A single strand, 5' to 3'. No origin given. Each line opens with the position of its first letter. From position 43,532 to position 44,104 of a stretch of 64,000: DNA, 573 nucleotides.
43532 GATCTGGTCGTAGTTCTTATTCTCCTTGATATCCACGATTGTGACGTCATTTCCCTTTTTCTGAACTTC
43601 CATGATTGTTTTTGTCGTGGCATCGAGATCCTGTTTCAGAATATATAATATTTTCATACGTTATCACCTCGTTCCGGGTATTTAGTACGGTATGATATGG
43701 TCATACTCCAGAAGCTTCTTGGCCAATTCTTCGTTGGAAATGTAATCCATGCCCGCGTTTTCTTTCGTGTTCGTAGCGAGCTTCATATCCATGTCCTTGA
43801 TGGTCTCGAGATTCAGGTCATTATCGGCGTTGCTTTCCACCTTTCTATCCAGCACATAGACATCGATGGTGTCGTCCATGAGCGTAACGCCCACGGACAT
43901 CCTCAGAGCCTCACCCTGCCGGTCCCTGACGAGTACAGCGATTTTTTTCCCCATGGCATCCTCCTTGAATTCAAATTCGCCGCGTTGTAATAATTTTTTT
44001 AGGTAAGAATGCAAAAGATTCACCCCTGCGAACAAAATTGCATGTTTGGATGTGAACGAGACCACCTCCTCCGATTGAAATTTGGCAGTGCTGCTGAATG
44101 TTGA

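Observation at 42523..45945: Two divergent, paralogous compact DsrE/F/H-like sulfur-relay operons, one led by TusA and one ending in a secreted rhodanese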

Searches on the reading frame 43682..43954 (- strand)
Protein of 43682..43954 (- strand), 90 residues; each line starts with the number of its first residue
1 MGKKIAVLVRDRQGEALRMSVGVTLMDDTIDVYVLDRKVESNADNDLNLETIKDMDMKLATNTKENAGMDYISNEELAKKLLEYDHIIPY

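Call 3: search_protein_families(library=pfam, max_evalue=1, proteins=[window:43682-43954:-])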
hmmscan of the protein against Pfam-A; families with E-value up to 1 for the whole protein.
window:43682-43954:- (90 aa): 2 families
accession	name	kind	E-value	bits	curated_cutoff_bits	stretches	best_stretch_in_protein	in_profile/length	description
PF12910.14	PHD_like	-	0.035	14.6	27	1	8-74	29-95/141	Antitoxin of toxin-antitoxin, RelE / RelB, TA system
PF13395.12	HNH_4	-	0.13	12.6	22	1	72-90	8-26/54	HNH endonuclease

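Call 4: search_protein_families(library=ncbifam, max_evalue=1, proteins=[window:43682-43954:-])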
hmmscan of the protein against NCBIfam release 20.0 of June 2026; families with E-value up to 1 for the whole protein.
window:43682-43954:- (90 aa): 1 family
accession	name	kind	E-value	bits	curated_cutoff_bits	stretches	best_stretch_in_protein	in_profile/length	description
NF009781.0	PRK13278.1-6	subfamily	0.011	14.6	603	1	22-56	208-242/356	formate--phosphoribosylaminoimidazolecarboxamide ligase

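Call 17: find_homologous_proteins(query=window:43682-43954:-, max_evalue=0.001)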
Query window:43682-43954:- (90 aa): 720 proteins with E <= 0.001 among 720 candidates; the best 120 are listed.
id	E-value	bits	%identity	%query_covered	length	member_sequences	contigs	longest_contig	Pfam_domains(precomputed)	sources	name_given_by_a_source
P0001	8.2e-50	184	100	100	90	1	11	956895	-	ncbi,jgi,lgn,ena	jgi:hypothetical protein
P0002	1.2e-49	183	99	100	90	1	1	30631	-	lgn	-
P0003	3.5e-49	182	99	100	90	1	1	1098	-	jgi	jgi:hypothetical protein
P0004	3.7e-49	182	99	100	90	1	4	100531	-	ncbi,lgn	-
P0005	5.0e-49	181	98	100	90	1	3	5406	-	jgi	jgi:hypothetical protein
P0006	1.1e-48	180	98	100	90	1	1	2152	-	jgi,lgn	jgi:hypothetical protein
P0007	1.5e-48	180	98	100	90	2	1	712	-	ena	-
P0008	2.4e-48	179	98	100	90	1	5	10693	-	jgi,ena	jgi:hypothetical protein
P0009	3.8e-48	179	97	100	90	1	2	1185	-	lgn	-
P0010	5.4e-48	178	96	100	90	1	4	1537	-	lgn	-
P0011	6.5e-48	178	96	100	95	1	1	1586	-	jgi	jgi:hypothetical protein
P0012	1.4e-47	177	96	100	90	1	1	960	-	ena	-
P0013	1.7e-47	176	96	100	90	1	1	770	-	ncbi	-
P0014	2.6e-47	176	96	100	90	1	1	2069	-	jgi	-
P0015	3.2e-47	176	96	100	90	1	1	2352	-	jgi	jgi:hypothetical protein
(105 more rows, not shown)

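Call 19: find_related_loci(query=window:43682-43954:-, collection=genome_contigs, flank=8000)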
Query window:43682-43954:- (90 aa) in genome_contigs; peptide patterns used: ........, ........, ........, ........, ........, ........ (x = any residue, [..] = any of these).
240 stretches matched a pattern; 24 encode a relative of the query (tblastn E <= 1e-3); 24 distinct loci.
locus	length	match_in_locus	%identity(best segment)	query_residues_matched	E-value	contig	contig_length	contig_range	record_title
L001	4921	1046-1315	92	1-90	3e-53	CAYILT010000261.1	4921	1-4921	MAG TPA_asm: uncultured Nitrospiraceae bacterium isolate ERP119705_co22_392 genome assembly, contig: NODE_12922_length_4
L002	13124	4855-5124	91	1-90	6e-53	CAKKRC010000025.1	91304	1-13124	Nitrospiria bacterium isolate Hainich-H41-bin277-1 genome assembly, contig: H41-bin277_1_Hain_H41_02um_R3_111_length_913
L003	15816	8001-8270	92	1-90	1e-52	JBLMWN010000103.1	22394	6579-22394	MAG: Betaproteobacteria bacterium isolate MAG281 PRJNA957066_bin7_renamed_118, whole genome shotgun sequence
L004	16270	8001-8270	91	1-90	7e-52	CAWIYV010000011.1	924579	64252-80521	MAG: Nitrospirota bacterium isolate MFD05942.bin.1.431 genome assembly, contig: contig_39940, whole genome shotgun seque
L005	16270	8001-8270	91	1-90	5e-52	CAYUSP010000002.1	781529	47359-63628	MAG TPA_asm: uncultured Nitrospiraceae bacterium isolate SRP302447_co2_114 genome assembly, contig: NODE_15_length_78152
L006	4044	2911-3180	90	1-90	1e-51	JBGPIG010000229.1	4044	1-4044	MAG: Nitrospirota bacterium isolate OBJ_0618_7090110_34 k141_4638912_length_4044_cov_12.0000, whole genome shotgun seque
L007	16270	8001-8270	89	1-90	5e-51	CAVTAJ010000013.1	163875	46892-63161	MAG: Nitrospirota bacterium isolate MFD04651.bin.2.58 genome assembly, contig: contig_4090, whole genome shotgun sequenc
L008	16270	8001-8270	87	1-90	4e-50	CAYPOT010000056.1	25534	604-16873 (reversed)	MAG TPA_asm: uncultured Nitrospiraceae bacterium isolate ERP113451_co1_289 genome assembly, contig: NODE_2177_length_255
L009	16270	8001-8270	86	1-90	4e-49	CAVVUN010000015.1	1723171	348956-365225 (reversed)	MAG: Nitrospirota bacterium isolate MFD03899.bin.2.182 genome assembly, contig: contig_7566, whole genome shotgun sequen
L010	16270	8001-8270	86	1-90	3e-48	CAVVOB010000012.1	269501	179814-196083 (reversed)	MAG: Nitrospirota bacterium isolate MFD05942.bin.2.44 genome assembly, contig: contig_18688, whole genome shotgun sequen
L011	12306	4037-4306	86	1-90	5e-48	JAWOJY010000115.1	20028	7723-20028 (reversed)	MAG: Nitrospirota bacterium isolate bin_109_1 c_000000702007, whole genome shotgun sequence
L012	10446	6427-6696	76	1-90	9e-44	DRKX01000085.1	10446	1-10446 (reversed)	MAG TPA_asm: Nitrospirae bacterium isolate HyVt-450 HyVt-450_k145_318494, whole genome shotgun sequence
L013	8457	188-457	76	1-90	5e-42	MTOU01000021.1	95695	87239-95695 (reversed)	MAG: Nitrospirae bacterium JdFR-85 JGI24019J35510_1000080, whole genome shotgun sequence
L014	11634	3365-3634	74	1-90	2e-40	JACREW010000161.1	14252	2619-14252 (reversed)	MAG: Nitrospirae bacterium isolate NC_groundwater_1709_Pr3_B-0.1um_46_8 SR-2_scaffold_141_2335577, whole genome shotgun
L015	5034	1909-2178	63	1-90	4e-38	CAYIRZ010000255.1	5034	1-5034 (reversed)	MAG TPA_asm: uncultured Streptomycetaceae bacterium isolate ERP119705_co25_656 genome assembly, contig: NODE_22312_lengt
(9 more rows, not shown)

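Call 28: search_solved_structures(query=A1, max_evalue=10, show_alignments=3)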
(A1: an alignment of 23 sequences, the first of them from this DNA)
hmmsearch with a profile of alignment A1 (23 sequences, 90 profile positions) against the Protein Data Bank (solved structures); distinct sequences matched with E-value up to 10: 2.
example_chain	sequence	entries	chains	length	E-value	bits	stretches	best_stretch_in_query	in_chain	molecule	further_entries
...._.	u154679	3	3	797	0.7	13.6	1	24-73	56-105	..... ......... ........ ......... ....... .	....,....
9k4i_B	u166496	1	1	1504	1.2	12.8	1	24-73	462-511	Maltose/maltodextrin-binding periplasmic protein,Short transient receptor potential channe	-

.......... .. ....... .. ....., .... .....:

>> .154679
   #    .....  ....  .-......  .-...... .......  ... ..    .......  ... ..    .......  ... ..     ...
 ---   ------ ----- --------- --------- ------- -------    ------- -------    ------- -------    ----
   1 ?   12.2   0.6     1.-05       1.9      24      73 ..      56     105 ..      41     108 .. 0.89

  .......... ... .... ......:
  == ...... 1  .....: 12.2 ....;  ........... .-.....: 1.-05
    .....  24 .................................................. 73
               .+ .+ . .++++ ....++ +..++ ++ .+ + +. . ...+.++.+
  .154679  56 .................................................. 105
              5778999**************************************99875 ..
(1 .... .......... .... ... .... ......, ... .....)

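Call 42: predict_structure(alignment_id=A4)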
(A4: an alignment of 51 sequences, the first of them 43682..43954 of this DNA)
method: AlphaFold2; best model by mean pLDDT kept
length: 90 residues; sequences in the alignment: 51
mean_pLDDT: 87.7   pTM: 0.79
mean pLDDT of the five models: 87.7, 86.6, 84.9, 84.4, 78.8
residues with pLDDT >= 90: 41; 70-90: 44; 50-70: 5; < 50: 0
segments of 3 or more residues with pLDDT < 50: none
pLDDT, mean of each block of 10 residues (from residue 1): 87 86 75 90 89 89 87 93 91
secondary structure, 60 per line:
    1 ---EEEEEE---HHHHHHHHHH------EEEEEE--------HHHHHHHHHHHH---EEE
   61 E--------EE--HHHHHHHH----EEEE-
elements in order: E4-9 H13-22 E29-34 H43-54 E58-61 H74-81 E86-89
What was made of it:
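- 43682..43954 (-): dsrF_A (Chp1): DsrF type II-like subunit, 90 aa, no Cys. AF2 pLDDT 87.7 (call 42).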

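Call 46: fold_search(model_id=the predicted structure, library=pdb)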
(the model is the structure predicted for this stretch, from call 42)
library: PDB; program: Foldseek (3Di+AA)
matches with E <= 10: 1313; with E <= 0.001: 0
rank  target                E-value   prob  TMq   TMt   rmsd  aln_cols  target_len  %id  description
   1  2pd2_A                1.9e-02  1.00  0.75  0.64   3.2       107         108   15  Crystal structure of (ST0148) conserved hypothetical from Sulfolobus Tokodaii Strain7 (released 2007-10-02)
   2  8uja_A                3.7e-02  0.99  0.69  0.59   3.7       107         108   13  T33-fn10 - Designed Tetrahedral Protein Cage Using Fragment-based Hydrogen Bond Networks (released 2024-03-06)
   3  8tqz_F                5.8e-02  0.90  0.47  0.16   5.5        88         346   12  Eukaryotic translation initiation factor 2B with a mutation (L516A) in the delta subunit (released 2023-12-06)
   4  2eix_A                6.2e-02  0.84  0.52  0.24   5.4       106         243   11  The Structure of Physarum polycephalum cytochrome b5 reductase (released 2007-04-17)
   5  3ecs_E                6.6e-02  0.87  0.46  0.18   5.5        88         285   11  Crystal structure of human eIF2B alpha (released 2009-09-01)
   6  3ecs_D                8.5e-02  0.84  0.46  0.18   5.5        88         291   11  Crystal structure of human eIF2B alpha (released 2009-09-01)
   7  1tq8_E                8.5e-02  0.57  0.42  0.33   9.0        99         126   10  Crystal Structure of protein Rv1636 from Mycobacterium tuberculosis H37Rv (released 2004-06-29)
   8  6jlz_H                9.7e-02  0.72  0.42  0.15   5.5        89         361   13  P-eIF2a - eIF2B complex (released 2019-05-01)
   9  3ecs_B                9.7e-02  0.69  0.41  0.17   6.0        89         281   11  Crystal structure of human eIF2B alpha (released 2009-09-01)
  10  6jlz_A                9.7e-02  0.69  0.43  0.16   6.0        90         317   13  P-eIF2a - eIF2B complex (released 2019-05-01)
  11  7kma_G                1.0e-01  0.82  0.46  0.18   5.5        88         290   11  Crystal structure of eif2Balpha with a ligand. (released 2021-07-21)
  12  9zuz_A                1.0e-01  0.82  0.46  0.18   5.5        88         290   11  Translation Initiation Factor eIF-2B complex with the Isohexide Diamine GSK735 (released 2026-03-04)
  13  3d3k_A                1.1e-01  0.91  0.47  0.20   5.2        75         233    8  Crystal structure of human Edc3p (released 2008-08-26)
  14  1umk                  1.1e-01  0.80  0.52  0.22   4.7        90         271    8  The Structure of Human Erythrocyte NADH-cytochrome b5 Reductase (released 2004-11-02)
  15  7cs6_E                1.1e-01  0.47  0.38  0.17   5.4        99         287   16  IiPLR1 with NADP+ and (-)lariciresinol (released 2021-06-09)
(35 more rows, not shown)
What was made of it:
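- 43682..43954 (-): Foldseek top hit 2PD2, prob 1.0, TMq 0.75 (call 46).
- The F model has pLDDT 87.7, and its best PDB match is 2PD2 (calls 42, 46).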

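Call 50: search_protein_families(library=pfam, alignment_id=A1, max_evalue=1)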
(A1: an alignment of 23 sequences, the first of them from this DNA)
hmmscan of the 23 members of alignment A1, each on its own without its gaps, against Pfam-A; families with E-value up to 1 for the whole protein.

A. member 1, seq(90 aa): 2 families
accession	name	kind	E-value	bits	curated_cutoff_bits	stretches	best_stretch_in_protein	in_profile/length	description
PF12910.14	PHD_like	-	0.035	14.6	27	1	8-74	29-95/141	Antitoxin of toxin-antitoxin, RelE / RelB, TA system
PF13395.12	HNH_4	-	0.13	12.6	22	1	72-90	8-26/54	HNH endonuclease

B. families by the number of members that match (of 23 scanned): 18 families
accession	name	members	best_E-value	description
PF12910.14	PHD_like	5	0.0071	Antitoxin of toxin-antitoxin, RelE / RelB, TA system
PF10451.15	Stn1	1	0.027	Telomere regulation protein Stn1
PF15006.11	DUF4517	1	0.027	Domain of unknown function (DUF4517)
PF21610.2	FlgA_N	1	0.051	Flagellar protein FlgA, N-terminal domain-like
PF18527.6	STT3_PglB_C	1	0.059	STT3/PglB C-terminal beta-barrel domain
PF03020.21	LEM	1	0.06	LEM domain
PF14272.11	Gly_rich_SFCGS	1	0.065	Glycine-rich SFCGS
PF23216.1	WH_CYT4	1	0.077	Mitochondrial protein cyt-4, winged helix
PF04283.17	CheF-arch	1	0.078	Chemotaxis signal transduction system protein F from archaea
PF21370.4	PAS_GdpP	1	0.082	Cyclic-di-AMP phosphodiesterase GdpP-like, PAS domain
PF13395.12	HNH_4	1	0.13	HNH endonuclease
PF14594.13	Sipho_Gp37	1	0.13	Siphovirus ReqiPepy6 Gp37-like protein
PF08494.16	DEAD_assoc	1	0.13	DEAD/H associated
PF01983.22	CofC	1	0.14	Guanylyl transferase CofC like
PF10580.14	Neuromodulin_N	1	0.17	Gap junction protein N-terminal region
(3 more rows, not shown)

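Call 54: search_protein_representatives(alignment_id=A4)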
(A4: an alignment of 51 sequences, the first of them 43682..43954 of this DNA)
Query: 51 sequences, 90 profile positions. Proteins with E-value up to 0.001 (for the whole library): 192; up to 1e-10: 109; up to 1e-30: 7. The best 150 are listed.
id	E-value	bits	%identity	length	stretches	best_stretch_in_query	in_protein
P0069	6.2e-45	167.5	-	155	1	1-90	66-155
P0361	2.9e-39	149.3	-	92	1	1-90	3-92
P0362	5.6e-38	145.2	-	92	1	2-90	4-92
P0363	2.8e-36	139.7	-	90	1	1-90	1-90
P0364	2.4e-31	123.9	-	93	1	2-90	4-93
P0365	2.9e-31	123.7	-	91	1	2-90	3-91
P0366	3.4e-31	123.5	-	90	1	1-90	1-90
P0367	2.3e-30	120.7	-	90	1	1-90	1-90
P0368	2.5e-30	120.7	-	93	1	2-89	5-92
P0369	8.2e-30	119.0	-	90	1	1-90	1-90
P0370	1.1e-29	118.5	-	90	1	1-90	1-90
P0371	2.1e-29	117.7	-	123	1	2-90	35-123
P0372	4.0e-29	116.8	-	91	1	2-90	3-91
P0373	6.3e-29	116.2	-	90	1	1-90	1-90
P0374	1.2e-28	115.2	-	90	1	1-90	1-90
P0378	2.6e-27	111.0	-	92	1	2-90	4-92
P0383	5.9e-24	100.2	-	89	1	1-90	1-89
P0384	6.2e-24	100.2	-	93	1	2-90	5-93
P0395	3.3e-20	88.2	-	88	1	1-90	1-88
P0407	2.5e-18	82.2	-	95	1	2-90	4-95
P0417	9.9e-17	77.1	-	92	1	3-90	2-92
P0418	1.0e-16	77.0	-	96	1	3-90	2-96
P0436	1.4e-14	70.2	-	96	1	1-90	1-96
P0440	4.3e-14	68.6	-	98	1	3-90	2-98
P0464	3.7e-11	59.2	-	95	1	1-90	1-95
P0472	3.1e-10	56.3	-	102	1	4-90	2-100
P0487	1.8e-08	50.6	-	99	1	3-90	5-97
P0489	1.9e-08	50.5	-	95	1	1-90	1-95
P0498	9.7e-08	48.3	-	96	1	1-90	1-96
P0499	2.0e-07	47.2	-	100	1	12-90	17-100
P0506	1.0e-06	45.0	-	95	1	3-90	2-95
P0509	1.4e-06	44.5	-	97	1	2-90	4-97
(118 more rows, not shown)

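Call 56: list_cluster_members(proteins=[P0361, P0378, P0395, P0367, P0383, P0417, P0436, P0498, P0384, P0374])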
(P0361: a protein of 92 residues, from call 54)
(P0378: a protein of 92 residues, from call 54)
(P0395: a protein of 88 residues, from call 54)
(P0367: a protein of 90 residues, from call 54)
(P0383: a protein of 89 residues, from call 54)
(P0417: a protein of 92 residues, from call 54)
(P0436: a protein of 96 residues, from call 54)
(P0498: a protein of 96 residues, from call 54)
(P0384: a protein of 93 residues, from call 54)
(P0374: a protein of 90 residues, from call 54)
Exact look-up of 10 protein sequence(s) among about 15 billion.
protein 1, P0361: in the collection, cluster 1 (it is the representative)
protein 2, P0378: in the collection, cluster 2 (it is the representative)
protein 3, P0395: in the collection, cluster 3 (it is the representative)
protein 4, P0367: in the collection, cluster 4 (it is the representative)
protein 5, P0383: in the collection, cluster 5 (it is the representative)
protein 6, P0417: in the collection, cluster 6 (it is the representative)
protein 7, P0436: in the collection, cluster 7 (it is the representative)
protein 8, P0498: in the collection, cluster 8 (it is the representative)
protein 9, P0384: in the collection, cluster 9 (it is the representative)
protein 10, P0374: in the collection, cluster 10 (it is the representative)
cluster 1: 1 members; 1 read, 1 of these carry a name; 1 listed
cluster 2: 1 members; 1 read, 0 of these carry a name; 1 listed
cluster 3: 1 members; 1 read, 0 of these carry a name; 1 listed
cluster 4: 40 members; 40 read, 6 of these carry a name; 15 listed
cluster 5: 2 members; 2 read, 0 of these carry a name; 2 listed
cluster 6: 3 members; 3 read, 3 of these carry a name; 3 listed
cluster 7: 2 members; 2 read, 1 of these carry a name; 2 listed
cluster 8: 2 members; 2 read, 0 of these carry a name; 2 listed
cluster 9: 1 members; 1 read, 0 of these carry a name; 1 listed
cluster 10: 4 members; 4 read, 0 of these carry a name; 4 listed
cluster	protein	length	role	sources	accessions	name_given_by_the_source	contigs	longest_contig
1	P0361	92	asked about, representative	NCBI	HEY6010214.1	MAG TPA: hypothetical protein VIX18_01995 [Nitrospirota bacterium]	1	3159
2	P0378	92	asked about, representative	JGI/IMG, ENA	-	-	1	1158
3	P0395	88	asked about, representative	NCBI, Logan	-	-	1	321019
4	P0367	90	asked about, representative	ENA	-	-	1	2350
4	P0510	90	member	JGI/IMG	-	hypothetical protein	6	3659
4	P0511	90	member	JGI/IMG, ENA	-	hypothetical protein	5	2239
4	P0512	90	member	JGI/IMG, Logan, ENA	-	hypothetical protein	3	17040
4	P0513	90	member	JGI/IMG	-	hypothetical protein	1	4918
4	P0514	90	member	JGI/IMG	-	hypothetical protein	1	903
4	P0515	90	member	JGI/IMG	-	hypothetical protein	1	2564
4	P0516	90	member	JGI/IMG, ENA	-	-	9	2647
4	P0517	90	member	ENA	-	-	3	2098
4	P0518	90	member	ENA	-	-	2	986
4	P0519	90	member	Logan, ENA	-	-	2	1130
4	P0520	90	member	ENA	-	-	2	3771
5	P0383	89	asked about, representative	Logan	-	-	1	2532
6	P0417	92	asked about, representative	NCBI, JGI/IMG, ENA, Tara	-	hypothetical protein | strand:+ start:9848 stop:10126 length:279 start_codon:yes stop_codon:yes ...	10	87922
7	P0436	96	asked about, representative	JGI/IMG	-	hypothetical protein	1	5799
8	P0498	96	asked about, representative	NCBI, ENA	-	-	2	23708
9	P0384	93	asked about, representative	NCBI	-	-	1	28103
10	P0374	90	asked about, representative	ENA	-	-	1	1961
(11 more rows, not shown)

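Call 57: find_encoding_contigs(protein=P0001, flank=10000, max_places=4)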
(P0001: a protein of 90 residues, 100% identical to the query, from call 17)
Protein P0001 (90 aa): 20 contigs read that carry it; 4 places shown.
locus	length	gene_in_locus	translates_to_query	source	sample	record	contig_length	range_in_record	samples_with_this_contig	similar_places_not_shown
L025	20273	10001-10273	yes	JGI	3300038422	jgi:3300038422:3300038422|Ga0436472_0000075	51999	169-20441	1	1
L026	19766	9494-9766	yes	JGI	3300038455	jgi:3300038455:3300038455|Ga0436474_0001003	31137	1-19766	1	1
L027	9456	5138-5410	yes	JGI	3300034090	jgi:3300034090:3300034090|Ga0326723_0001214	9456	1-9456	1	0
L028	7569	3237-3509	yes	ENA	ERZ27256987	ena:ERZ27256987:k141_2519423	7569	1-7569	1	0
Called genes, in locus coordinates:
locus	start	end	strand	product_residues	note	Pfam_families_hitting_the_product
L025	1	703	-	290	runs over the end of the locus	?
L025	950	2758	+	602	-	PF00041:fn3 (weak)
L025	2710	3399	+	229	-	-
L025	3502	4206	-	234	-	PF00005:ABC_tran, PF02463:SMC_N (faint), PF13304:AAA_21 (faint)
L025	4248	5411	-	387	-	PF12704:MacB_PCD, PF02687:FtsX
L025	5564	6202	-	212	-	PF13240:Zn_Ribbon_1 (weak), PF10080:FtrD-like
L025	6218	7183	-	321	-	PF13248:Zn_ribbon_3 (weak), PF13623:SurA_N_2, PF13624:SurA_N_3, PF09312:SurA_N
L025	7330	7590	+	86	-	-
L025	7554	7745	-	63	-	-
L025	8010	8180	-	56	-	-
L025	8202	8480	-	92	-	-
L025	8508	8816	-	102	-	-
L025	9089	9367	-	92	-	PF01206:TusA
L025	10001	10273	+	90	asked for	-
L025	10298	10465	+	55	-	-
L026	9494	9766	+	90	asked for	-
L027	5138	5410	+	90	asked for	-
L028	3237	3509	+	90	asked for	-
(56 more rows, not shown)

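Call 93: list_cluster_members(proteins=[P0464, P0506, P0489, P0509, P0487, P0472, P0499, P0407, P0440, P0418])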
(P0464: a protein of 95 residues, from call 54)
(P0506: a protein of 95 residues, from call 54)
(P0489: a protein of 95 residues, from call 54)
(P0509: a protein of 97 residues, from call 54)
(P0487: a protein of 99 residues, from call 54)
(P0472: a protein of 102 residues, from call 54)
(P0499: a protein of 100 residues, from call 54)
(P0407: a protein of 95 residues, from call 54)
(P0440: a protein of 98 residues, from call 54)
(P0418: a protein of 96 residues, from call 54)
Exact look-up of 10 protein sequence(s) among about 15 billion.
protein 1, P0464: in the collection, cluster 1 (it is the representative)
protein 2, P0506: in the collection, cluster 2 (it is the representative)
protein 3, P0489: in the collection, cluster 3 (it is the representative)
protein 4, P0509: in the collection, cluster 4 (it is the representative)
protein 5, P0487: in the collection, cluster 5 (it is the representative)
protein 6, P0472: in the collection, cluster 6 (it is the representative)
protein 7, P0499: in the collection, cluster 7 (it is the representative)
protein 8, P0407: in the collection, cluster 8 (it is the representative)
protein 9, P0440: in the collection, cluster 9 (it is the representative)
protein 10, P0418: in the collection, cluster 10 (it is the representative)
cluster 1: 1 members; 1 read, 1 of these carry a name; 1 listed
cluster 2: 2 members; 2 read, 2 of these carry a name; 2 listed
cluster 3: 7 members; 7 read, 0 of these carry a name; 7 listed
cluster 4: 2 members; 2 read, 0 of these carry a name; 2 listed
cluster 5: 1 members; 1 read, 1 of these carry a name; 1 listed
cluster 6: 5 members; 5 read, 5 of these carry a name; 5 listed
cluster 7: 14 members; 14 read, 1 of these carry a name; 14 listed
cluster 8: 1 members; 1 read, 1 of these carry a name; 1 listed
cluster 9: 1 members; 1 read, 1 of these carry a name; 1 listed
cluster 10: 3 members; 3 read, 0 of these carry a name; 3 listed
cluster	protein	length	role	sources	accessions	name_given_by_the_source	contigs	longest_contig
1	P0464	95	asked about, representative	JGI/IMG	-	hypothetical protein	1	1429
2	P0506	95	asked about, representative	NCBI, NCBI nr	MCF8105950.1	MAG: hypothetical protein K9K64_10730 [Desulfohalobiaceae bacterium] | hypothetical protein [Desulfohalobiaceae bacterium]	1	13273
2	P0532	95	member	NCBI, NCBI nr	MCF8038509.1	MAG: hypothetical protein K9K79_04265 [Desulfohalobiaceae bacterium] | hypothetical protein [Desulfohalobiaceae bacterium]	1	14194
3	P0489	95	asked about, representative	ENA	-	-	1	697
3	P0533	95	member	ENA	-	-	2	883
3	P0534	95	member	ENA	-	-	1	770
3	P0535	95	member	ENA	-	-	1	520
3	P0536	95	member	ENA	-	-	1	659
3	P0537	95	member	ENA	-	-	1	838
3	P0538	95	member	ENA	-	-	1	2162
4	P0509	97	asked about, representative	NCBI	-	-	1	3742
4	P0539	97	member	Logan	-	-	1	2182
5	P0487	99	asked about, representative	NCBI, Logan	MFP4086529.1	MAG: hypothetical protein ACLFUL_07020 [Desulfobacteraceae bacterium]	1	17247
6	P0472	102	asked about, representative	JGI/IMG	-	hypothetical protein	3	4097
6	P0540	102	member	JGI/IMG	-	hypothetical protein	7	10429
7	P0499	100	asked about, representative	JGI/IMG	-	-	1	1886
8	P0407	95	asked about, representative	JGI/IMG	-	hypothetical protein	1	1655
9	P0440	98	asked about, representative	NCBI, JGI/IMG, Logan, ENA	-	hypothetical protein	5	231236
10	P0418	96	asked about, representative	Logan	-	-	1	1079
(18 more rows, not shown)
